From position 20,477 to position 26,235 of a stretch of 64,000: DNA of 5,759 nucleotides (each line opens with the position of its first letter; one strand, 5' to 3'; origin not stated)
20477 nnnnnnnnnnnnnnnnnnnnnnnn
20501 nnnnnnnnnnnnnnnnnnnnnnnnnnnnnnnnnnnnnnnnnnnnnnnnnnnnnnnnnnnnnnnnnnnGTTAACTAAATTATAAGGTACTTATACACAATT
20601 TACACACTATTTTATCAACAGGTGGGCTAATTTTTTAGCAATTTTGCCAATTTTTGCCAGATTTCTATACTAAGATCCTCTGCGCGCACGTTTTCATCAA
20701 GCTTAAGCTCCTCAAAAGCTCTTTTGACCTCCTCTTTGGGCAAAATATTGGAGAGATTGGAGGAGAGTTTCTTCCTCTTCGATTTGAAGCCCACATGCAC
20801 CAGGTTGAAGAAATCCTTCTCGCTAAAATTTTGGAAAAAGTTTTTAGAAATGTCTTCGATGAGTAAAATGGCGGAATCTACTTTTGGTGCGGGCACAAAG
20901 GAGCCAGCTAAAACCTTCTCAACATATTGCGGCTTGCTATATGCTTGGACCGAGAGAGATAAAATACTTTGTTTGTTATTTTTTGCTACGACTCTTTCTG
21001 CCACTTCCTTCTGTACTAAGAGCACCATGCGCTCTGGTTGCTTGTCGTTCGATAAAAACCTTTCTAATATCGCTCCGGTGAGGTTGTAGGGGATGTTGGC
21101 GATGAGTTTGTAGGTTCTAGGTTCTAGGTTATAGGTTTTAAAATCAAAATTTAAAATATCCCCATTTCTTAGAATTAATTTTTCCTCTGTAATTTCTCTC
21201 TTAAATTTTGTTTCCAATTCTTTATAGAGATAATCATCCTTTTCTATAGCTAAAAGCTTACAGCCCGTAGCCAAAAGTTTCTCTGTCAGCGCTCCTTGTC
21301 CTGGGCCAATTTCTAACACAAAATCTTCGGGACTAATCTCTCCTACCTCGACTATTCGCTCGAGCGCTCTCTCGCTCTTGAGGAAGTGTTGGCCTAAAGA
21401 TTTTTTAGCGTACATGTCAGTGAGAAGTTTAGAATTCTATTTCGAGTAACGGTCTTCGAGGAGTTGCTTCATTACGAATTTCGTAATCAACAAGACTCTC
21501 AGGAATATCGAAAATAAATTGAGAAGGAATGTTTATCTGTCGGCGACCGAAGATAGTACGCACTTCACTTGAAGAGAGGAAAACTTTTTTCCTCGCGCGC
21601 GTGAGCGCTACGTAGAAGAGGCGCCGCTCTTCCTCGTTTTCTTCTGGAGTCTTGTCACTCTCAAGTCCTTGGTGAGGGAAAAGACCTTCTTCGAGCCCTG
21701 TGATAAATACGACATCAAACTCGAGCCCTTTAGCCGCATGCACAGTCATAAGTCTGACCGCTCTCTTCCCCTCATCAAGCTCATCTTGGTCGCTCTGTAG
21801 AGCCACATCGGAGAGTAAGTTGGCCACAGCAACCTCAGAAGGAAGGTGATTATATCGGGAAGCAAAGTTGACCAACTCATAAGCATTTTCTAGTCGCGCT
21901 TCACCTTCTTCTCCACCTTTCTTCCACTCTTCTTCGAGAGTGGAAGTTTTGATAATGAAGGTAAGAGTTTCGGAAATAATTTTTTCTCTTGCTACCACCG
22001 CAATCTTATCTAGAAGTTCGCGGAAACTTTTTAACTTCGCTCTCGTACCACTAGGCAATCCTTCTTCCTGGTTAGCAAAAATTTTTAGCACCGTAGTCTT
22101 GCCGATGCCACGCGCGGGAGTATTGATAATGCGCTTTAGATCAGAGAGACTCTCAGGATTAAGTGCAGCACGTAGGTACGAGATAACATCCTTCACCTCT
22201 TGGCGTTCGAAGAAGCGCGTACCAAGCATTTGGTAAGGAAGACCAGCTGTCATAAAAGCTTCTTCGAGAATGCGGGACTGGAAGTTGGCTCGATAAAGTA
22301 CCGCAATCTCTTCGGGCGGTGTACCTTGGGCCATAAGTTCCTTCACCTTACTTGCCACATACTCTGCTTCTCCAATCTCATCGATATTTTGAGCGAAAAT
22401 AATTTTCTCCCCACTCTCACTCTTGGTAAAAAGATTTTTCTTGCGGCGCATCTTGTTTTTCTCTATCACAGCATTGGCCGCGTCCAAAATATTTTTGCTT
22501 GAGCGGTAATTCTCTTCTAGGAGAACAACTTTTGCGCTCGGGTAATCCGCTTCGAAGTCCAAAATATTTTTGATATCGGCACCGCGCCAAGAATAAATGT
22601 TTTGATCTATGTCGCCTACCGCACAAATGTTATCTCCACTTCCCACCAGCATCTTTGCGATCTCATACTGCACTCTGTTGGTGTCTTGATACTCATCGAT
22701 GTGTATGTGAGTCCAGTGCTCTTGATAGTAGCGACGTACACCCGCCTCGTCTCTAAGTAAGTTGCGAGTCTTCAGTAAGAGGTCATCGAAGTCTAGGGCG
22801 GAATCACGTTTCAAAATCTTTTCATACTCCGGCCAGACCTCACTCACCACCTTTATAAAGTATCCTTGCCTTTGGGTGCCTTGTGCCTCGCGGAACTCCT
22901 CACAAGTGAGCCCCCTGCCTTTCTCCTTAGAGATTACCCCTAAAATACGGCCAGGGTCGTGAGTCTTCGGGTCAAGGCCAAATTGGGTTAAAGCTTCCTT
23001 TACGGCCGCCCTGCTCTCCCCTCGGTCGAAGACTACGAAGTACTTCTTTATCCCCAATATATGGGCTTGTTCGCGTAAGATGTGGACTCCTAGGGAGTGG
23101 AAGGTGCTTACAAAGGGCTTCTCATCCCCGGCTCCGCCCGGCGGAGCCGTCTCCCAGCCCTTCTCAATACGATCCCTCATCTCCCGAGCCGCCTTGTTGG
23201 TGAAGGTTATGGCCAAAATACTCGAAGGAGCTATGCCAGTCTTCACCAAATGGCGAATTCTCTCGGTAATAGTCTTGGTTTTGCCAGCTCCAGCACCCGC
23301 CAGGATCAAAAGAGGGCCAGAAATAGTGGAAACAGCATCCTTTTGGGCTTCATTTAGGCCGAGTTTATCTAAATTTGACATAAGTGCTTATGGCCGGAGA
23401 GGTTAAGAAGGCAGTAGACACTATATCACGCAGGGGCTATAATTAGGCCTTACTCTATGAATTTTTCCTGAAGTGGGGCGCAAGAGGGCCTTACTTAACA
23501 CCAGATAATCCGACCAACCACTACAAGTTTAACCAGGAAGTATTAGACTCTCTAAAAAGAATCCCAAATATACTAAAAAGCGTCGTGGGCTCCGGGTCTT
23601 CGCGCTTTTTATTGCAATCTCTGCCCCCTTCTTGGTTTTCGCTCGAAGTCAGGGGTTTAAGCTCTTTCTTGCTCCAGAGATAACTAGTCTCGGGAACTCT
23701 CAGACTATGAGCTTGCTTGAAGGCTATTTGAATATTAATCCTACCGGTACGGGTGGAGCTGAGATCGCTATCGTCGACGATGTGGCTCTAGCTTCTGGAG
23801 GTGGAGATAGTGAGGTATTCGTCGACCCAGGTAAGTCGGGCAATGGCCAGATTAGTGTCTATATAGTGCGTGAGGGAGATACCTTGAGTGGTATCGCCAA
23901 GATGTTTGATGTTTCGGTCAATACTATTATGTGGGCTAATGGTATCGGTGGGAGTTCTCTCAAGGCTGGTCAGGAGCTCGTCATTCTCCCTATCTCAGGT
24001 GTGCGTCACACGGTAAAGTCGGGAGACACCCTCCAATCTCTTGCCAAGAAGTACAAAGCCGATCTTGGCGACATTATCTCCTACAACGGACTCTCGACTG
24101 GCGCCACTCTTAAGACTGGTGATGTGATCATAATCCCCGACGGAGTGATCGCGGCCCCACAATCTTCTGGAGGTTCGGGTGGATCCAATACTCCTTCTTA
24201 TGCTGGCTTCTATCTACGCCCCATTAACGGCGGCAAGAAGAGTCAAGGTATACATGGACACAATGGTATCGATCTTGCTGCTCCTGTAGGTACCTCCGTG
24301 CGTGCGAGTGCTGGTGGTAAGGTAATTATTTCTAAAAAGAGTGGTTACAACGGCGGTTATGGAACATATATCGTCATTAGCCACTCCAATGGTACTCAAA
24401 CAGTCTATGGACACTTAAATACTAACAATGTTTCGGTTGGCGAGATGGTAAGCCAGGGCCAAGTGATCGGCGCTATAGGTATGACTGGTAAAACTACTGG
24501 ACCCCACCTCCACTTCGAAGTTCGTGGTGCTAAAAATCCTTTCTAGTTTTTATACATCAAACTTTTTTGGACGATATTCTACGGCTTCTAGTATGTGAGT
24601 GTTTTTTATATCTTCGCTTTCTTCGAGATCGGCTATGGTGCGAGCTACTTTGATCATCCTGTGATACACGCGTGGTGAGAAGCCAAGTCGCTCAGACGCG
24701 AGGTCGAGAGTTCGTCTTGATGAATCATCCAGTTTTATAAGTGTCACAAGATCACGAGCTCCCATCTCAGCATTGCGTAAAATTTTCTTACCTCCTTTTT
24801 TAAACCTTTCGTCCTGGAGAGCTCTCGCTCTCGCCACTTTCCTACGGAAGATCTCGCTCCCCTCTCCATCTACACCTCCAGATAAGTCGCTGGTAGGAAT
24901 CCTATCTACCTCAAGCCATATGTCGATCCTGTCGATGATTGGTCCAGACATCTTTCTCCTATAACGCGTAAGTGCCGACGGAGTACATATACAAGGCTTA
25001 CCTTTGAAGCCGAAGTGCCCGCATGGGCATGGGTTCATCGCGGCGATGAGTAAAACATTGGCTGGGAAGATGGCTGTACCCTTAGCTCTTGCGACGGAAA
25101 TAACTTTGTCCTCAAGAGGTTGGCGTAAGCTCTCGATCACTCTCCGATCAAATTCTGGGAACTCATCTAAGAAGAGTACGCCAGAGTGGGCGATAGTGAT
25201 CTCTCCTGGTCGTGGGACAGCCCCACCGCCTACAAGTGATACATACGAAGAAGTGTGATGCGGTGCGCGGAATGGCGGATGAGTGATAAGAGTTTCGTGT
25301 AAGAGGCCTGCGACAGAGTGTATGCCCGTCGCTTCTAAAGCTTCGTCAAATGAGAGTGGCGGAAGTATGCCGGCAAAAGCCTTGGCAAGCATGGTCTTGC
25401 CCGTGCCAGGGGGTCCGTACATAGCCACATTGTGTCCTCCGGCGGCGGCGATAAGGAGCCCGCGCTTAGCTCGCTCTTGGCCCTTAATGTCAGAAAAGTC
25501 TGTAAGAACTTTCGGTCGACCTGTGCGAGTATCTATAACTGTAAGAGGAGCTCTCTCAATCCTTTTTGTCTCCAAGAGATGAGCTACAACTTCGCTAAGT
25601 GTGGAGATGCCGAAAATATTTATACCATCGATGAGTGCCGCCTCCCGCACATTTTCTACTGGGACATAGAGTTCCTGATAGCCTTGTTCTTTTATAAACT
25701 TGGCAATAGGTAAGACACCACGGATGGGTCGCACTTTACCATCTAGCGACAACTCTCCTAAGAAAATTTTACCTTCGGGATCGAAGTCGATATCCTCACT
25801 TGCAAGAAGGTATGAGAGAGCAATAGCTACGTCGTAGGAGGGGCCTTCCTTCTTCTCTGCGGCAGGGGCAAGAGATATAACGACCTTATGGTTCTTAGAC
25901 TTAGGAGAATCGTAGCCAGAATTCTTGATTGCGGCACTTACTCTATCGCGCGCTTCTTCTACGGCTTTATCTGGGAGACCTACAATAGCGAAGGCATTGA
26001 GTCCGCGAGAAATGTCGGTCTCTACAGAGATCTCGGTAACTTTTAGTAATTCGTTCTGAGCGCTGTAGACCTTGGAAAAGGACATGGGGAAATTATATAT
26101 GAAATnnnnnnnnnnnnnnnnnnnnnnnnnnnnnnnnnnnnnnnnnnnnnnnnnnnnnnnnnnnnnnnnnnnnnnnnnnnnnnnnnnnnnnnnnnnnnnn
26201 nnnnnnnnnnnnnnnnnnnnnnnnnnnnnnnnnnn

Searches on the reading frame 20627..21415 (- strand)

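Call 36: search_protein_families(library=pfam, proteins=[window:20627-21415:-], max_evalue=0.001)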
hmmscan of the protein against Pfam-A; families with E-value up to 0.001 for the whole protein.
window:20627-21415:- (262 aa): 1 family
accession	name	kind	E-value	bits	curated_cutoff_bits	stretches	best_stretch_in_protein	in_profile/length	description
PF00398.26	RrnaAD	-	2.1e-53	181.6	24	1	3-260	4-261/263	Ribosomal RNA adenine dimethylase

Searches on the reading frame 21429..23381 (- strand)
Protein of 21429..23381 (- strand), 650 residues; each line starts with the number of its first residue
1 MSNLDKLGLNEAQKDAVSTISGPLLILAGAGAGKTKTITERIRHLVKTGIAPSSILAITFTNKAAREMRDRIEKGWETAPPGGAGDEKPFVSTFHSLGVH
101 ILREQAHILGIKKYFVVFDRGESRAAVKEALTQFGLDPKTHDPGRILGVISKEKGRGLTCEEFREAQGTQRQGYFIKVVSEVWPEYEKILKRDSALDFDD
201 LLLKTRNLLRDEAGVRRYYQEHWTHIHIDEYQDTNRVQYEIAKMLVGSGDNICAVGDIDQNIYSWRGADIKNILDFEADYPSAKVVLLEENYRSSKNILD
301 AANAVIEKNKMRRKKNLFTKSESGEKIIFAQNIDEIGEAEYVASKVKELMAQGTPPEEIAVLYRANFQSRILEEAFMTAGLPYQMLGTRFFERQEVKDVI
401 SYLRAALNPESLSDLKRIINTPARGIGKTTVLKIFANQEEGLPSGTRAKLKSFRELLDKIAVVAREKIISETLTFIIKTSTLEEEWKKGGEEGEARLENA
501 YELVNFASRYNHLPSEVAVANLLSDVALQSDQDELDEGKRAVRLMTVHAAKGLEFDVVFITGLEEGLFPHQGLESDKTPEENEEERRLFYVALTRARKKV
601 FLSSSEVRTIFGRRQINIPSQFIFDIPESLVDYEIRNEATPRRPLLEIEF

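Call 37: search_protein_families(library=pfam, proteins=[window:21429-23381:-], max_evalue=0.001)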
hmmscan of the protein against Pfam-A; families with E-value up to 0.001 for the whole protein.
window:21429-23381:- (650 aa): 8 families
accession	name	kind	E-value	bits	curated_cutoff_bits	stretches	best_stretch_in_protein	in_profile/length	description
PF00580.27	UvrD-helicase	-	1.4e-80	271.3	23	1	9-281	1-271/271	UvrD/REP helicase N-terminal domain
PF13361.12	UvrD_C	-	3.8e-70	237.5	25.6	1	287-605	2-348/350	UvrD-like helicase C-terminal domain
PF13245.12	AAA_19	-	4.4e-23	82.4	25.1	1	13-264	1-132/134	AAA domain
PF13538.12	UvrD_C_2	-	9.4e-13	48.3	27.4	2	579-602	28-51/52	UvrD-like helicase C-terminal domain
PF13087.12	AAA_12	-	1.5e-08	34.9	27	0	534-602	131-190/195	AAA domain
PF01443.25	Viral_helicase1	-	2.1e-07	31.4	21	0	522-600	162-224/228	Viral superfamily 1 RNA helicase core domain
PF13604.12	AAA_30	-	1.3e-05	25.5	27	0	9-73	2-67/191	AAA domain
PF13173.12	AAA_14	-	9.7e-05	22.8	27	0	423-440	10-27/129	AAA domain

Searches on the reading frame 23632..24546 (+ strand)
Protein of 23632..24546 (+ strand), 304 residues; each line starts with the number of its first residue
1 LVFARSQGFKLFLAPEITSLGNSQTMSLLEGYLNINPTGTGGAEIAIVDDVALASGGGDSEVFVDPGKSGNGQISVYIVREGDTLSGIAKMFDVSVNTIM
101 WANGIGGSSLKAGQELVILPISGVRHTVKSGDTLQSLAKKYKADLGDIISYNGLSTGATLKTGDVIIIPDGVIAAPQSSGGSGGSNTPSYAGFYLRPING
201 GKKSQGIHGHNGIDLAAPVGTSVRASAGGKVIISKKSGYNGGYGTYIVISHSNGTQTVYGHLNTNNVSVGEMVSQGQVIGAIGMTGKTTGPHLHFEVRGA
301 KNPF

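Call 37: search_protein_families(library=pfam, proteins=[window:23632-24546:+], max_evalue=0.001)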
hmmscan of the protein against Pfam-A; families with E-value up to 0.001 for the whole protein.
window:23632-24546:+ (304 aa): 4 families
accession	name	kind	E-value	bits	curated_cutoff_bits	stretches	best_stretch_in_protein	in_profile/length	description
PF01551.29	Peptidase_M23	-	1.4e-30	105.8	28.7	1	209-302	2-92/96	Peptidase family M23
PF01476.26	LysM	-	5e-28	97.2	20.9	2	77-118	1-42/43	LysM domain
PF23473.1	LysM3_LYK4_5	-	1.9e-09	37.9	29.3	1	77-106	5-34/48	LYK4/5 LysM3 domain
PF23446.1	LysM1_NFP_LYK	-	0.00054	21.2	36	0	83-121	16-55/60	NFP/LYK LysM1 domain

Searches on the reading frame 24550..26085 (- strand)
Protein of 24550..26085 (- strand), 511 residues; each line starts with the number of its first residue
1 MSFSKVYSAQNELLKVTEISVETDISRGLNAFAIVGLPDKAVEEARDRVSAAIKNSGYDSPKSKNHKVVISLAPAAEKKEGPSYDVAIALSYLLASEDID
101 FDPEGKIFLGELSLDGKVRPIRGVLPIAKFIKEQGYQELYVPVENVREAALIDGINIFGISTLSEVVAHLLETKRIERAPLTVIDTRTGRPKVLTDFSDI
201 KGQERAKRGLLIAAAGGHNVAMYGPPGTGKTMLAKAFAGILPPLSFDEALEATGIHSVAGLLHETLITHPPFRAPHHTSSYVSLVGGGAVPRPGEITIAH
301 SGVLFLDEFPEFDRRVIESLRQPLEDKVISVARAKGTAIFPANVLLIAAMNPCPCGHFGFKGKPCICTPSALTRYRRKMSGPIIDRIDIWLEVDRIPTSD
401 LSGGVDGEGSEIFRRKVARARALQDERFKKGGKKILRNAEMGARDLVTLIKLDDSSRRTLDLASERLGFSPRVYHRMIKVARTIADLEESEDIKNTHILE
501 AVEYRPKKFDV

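Call 37: search_protein_families(library=pfam, proteins=[window:24550-26085:-], max_evalue=0.001)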
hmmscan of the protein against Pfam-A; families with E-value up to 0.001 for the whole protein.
window:24550-26085:- (511 aa): 9 families
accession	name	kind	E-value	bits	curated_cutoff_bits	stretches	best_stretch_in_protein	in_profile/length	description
PF01078.27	Mg_chelatase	-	1e-87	293.3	20.3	1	196-399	1-205/207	Magnesium chelatase, subunit ChlI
PF13541.12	ChlI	-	7.7e-38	129.5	27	1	21-145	1-121/121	Subunit ChlI of Mg-chelatase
PF13335.12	Mg_chelatase_C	-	1.5e-26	93.2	26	1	408-505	2-94/94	Magnesium chelatase, subunit ChlI C-terminal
PF07728.20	AAA_5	-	6e-10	39.7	22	1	220-354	2-125/139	AAA domain (dynein-related subfamily)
PF00493.29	MCM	-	1e-08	35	23.3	1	215-358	55-178/224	MCM P-loop domain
PF05362.19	Lon_C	-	7.4e-06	26.1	21.1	1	43-171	71-203/205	Lon protease (S16) C-terminal proteolytic domain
PF00004.35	AAA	-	2.4e-05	25.2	21.2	1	221-241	2-22/131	ATPase family associated with various cellular activities (AAA)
PF05496.18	RuvB_N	-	3.5e-05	24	27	0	190-238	2-54/159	Holliday junction DNA helicase RuvB P-loop domain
PF00158.32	Sigma54_activat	-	5e-05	23.5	20.2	1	214-351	19-142/168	Sigma-54 interaction domain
